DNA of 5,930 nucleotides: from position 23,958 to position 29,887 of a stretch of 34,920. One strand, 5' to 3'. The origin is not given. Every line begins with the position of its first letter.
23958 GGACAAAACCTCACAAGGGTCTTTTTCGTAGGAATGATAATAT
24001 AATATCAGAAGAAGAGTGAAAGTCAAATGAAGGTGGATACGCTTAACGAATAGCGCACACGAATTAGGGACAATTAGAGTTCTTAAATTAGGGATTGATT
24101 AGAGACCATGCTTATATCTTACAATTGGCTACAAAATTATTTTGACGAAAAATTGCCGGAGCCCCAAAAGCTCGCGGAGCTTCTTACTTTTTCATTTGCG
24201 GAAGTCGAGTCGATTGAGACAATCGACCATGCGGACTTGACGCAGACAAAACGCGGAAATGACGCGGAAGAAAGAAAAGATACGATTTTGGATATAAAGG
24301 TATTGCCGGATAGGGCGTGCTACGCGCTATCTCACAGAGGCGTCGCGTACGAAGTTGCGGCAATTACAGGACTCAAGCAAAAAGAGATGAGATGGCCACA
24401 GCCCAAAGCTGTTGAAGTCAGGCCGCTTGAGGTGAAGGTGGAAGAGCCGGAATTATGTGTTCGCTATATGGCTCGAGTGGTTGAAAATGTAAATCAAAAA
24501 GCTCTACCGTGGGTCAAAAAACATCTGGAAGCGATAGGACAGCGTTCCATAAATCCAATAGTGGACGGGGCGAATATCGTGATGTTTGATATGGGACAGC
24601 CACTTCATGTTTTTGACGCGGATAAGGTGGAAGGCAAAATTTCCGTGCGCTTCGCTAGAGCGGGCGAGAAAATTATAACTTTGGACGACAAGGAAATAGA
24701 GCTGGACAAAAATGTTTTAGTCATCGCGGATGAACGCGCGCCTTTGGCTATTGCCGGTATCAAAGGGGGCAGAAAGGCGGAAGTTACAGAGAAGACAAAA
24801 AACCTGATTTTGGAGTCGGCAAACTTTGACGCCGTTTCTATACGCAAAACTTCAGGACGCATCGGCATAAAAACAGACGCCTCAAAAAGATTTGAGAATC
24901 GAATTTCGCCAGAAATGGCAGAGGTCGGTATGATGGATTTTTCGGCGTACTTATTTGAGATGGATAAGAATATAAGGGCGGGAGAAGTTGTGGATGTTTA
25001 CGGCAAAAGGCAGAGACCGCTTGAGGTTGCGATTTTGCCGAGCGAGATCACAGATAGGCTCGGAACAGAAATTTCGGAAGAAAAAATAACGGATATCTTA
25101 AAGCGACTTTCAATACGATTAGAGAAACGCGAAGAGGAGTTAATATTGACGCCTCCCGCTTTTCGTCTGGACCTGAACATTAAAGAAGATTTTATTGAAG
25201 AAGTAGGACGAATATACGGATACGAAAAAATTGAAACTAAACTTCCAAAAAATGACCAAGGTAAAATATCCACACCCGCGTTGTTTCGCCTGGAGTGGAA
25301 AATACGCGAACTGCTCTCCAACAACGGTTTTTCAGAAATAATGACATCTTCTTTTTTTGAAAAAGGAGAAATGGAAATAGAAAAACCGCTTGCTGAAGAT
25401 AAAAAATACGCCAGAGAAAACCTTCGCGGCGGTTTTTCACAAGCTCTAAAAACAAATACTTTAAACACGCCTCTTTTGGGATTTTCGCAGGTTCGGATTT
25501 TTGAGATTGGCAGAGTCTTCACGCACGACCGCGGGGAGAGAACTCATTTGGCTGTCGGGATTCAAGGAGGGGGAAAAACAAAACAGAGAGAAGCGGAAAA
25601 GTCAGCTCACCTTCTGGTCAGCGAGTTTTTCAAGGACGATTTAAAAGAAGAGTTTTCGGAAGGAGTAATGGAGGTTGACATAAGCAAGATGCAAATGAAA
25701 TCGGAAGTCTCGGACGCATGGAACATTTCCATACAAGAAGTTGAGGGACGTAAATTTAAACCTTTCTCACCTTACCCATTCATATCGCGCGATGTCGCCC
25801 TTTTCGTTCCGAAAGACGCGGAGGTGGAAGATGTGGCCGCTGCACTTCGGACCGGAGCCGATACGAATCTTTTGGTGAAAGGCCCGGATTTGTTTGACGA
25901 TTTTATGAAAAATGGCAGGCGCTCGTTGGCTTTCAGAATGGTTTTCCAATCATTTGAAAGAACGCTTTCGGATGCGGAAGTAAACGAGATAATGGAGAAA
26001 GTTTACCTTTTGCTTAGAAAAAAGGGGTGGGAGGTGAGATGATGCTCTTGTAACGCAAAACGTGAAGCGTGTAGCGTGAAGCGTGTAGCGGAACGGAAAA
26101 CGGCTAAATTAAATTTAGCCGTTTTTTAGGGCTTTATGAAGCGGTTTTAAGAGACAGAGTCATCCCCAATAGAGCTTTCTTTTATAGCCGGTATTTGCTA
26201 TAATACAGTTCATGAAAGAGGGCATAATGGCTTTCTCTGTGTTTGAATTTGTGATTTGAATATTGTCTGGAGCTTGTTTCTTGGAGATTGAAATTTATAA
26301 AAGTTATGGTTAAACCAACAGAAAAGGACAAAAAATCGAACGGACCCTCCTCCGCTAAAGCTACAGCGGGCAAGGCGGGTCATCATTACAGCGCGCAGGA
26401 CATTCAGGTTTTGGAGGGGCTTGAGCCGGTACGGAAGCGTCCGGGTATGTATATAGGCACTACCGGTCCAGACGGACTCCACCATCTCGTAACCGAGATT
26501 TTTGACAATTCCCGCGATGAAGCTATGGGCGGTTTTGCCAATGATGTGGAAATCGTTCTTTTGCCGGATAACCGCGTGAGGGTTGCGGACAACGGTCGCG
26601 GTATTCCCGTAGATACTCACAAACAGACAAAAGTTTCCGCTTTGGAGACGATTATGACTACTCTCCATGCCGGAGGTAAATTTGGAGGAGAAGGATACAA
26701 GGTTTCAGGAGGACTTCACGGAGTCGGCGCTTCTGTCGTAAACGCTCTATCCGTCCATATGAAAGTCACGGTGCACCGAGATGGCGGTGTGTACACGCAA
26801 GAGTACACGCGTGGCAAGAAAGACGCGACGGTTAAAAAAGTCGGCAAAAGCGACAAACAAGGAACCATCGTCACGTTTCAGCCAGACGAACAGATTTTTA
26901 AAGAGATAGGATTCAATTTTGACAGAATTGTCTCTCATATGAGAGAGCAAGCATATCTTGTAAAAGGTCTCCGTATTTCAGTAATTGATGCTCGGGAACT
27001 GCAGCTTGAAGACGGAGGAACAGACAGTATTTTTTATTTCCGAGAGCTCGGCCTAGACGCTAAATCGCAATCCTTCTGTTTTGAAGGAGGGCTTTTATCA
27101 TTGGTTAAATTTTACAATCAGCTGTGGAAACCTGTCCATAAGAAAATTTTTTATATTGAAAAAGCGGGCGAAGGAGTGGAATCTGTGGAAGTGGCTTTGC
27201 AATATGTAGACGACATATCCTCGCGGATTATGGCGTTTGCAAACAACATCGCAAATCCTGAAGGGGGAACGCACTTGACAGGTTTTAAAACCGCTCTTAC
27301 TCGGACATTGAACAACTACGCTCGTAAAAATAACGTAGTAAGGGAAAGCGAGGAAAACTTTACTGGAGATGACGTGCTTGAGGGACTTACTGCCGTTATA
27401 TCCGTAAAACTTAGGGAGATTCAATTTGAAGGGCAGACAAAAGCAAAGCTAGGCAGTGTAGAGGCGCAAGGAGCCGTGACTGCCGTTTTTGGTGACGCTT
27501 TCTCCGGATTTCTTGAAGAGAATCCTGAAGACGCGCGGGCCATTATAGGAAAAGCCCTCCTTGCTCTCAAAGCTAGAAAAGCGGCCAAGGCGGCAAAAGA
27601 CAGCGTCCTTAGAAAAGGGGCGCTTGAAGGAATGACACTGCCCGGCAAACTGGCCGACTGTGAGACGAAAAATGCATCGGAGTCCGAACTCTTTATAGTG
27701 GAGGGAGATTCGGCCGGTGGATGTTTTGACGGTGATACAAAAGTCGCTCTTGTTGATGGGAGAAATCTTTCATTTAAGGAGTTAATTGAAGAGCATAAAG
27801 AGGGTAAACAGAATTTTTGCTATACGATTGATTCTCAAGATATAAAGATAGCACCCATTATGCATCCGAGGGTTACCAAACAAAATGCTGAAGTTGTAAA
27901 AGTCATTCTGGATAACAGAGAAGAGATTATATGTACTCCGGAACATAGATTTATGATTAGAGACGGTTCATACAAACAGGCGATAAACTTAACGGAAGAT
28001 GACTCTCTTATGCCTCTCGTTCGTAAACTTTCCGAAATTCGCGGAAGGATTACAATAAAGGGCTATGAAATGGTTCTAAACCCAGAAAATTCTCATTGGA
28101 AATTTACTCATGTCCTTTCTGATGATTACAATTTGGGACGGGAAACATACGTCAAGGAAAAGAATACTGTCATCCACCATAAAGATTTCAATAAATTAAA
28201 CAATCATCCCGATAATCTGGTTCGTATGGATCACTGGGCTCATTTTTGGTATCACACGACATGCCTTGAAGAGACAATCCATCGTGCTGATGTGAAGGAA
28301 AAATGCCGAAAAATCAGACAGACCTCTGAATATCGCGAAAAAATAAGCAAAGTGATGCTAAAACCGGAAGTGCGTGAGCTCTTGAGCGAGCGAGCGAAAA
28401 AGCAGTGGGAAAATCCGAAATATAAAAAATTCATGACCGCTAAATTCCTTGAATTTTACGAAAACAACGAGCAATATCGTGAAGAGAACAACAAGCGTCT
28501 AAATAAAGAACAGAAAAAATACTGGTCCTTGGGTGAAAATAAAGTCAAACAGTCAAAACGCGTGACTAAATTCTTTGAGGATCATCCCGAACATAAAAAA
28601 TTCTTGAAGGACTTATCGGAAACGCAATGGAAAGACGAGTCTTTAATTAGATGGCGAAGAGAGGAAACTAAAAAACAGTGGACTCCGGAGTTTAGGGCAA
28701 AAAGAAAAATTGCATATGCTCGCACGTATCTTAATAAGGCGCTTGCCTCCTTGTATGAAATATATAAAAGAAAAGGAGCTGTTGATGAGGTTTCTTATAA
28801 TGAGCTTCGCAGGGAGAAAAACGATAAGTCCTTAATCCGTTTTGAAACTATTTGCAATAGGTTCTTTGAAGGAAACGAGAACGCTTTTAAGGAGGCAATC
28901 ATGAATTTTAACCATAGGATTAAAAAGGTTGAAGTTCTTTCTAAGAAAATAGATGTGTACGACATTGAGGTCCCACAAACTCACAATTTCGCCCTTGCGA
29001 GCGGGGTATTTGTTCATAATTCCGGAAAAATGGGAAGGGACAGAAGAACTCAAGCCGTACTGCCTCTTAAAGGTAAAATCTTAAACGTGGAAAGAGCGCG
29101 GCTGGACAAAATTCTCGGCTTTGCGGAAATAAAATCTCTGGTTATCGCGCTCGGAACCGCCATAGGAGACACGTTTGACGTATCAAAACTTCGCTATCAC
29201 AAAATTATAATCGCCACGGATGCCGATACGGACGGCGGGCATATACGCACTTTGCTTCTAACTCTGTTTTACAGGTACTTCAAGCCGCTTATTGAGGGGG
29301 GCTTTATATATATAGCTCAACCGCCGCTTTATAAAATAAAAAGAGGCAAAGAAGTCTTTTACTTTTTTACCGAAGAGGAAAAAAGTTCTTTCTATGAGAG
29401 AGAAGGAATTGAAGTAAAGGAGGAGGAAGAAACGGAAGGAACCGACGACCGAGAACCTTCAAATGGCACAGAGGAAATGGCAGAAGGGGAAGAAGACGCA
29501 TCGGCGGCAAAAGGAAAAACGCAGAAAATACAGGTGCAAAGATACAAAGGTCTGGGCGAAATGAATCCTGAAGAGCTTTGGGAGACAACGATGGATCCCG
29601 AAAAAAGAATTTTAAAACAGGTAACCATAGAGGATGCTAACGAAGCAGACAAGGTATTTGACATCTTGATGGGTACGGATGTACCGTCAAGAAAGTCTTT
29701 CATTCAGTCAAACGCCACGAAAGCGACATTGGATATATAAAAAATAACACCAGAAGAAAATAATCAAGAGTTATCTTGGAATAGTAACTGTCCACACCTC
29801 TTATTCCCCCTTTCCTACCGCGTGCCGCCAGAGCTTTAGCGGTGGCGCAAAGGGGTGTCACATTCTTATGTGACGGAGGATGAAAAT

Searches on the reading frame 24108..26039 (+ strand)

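Call 84: search_protein_families(library=pfam, proteins=[window:24108-26039:+], max_evalue=0.001)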
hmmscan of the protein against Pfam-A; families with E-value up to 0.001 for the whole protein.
window:24108-26039:+ (644 aa): 4 families
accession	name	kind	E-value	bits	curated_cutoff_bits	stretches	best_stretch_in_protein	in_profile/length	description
PF03483.22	B3_4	-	3.5e-57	193.2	29.3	1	117-282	2-169/174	B3/4 domain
PF03484.21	B5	-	3.8e-18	65.9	28.6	1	311-372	5-67/67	tRNA synthetase B5 domain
PF03147.19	FDX-ACB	-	4.4e-17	62.7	31.1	1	554-644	1-94/94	Ferredoxin-fold anticodon binding domain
PF17759.6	tRNA_synthFbeta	-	3e-11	43.6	22.4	1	375-496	1-136/214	Phenylalanyl tRNA synthetase beta chain CLM domain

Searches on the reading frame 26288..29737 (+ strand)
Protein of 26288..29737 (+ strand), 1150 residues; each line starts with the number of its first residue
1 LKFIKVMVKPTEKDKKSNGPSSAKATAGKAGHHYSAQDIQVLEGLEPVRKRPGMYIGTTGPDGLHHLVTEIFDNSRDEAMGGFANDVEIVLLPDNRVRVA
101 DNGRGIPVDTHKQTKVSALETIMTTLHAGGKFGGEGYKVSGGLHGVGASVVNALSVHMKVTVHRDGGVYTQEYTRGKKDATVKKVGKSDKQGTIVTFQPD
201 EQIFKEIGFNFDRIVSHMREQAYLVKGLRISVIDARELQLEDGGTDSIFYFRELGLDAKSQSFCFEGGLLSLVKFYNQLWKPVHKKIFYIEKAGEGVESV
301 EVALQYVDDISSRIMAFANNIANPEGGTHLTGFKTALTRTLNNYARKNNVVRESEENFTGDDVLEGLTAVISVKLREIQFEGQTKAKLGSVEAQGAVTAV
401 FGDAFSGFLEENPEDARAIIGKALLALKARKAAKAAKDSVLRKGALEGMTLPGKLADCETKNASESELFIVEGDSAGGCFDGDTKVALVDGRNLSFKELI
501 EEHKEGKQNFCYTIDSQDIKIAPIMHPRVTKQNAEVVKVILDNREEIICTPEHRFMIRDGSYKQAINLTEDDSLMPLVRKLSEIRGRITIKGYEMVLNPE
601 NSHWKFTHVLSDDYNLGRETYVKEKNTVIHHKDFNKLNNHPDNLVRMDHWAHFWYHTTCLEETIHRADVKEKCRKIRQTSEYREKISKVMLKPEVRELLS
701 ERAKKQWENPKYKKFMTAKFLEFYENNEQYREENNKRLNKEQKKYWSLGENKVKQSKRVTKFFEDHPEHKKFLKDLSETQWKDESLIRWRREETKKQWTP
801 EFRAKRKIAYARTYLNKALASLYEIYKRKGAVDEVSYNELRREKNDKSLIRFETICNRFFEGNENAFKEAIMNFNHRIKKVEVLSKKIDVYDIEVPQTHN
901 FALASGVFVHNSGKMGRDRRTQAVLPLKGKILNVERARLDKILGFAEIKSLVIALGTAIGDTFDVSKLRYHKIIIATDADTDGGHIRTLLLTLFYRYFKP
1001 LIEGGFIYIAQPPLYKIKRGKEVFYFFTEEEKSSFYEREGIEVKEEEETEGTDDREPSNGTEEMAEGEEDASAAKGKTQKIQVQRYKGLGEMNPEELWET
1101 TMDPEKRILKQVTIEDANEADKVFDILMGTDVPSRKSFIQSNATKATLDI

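Call 84: search_protein_families(library=pfam, proteins=[window:26288-29737:+], max_evalue=0.001)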
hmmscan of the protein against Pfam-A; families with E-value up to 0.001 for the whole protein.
window:26288-29737:+ (1150 aa): 5 families
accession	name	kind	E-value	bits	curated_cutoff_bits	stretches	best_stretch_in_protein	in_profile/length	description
PF00204.31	DNA_gyraseB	-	3.6e-53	180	27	1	268-438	1-172/173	DNA gyrase B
PF00986.26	DNA_gyraseB_C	-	1.5e-30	105.6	29.8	1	1079-1140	2-63/63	DNA gyrase B subunit, carboxyl terminus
PF14890.11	Intein_splicing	-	1.8e-22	80.2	35.8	1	487-911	2-155/155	Intein splicing domain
PF02518.31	HATPase_c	-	1.1e-13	52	26.4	1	61-201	3-109/111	Histidine kinase-, DNA gyrase B-, and HSP90-like ATPase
PF01751.28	Toprim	-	2.8e-12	47.1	23.1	1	916-1011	17-95/96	Toprim domain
